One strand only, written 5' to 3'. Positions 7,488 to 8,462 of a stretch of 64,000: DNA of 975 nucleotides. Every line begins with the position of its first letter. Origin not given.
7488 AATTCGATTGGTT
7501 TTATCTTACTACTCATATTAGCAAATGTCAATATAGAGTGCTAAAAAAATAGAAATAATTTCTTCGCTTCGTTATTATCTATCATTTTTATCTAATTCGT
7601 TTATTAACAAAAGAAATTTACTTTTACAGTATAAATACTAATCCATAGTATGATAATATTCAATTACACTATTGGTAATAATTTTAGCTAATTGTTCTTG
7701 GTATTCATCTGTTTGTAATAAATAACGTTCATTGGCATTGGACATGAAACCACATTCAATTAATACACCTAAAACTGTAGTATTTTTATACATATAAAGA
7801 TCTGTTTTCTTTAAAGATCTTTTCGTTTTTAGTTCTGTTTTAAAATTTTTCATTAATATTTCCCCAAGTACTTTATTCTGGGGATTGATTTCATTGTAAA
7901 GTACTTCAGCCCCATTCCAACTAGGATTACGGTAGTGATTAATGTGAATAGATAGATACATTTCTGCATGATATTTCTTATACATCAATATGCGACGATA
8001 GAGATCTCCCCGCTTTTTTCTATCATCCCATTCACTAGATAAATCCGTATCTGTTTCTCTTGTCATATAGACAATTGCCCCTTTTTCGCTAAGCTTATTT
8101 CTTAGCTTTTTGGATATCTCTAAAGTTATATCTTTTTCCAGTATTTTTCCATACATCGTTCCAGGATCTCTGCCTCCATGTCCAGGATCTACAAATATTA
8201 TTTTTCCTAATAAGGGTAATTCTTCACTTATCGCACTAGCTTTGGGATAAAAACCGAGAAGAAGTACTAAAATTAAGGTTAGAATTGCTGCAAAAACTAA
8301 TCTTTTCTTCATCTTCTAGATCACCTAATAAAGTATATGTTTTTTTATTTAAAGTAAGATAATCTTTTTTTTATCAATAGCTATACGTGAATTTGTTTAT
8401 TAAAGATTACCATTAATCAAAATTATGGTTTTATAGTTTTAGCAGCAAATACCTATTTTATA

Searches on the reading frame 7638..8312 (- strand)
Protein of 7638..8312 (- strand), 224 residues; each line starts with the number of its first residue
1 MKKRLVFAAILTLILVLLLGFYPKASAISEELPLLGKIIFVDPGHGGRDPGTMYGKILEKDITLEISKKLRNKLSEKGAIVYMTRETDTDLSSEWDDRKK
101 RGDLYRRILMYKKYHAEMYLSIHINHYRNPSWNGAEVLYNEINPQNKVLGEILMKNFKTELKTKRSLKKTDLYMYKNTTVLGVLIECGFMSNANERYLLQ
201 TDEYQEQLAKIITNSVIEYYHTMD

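Call 60: search_protein_families(library=pfam, proteins=[window:7638-8312:-])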
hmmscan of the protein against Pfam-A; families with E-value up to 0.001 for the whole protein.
window:7638-8312:- (224 aa): 1 family
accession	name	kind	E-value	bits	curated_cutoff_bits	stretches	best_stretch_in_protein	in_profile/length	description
PF01520.23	Amidase_3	-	9.4e-47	159.7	27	1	39-217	1-173/174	N-acetylmuramoyl-L-alanine amidase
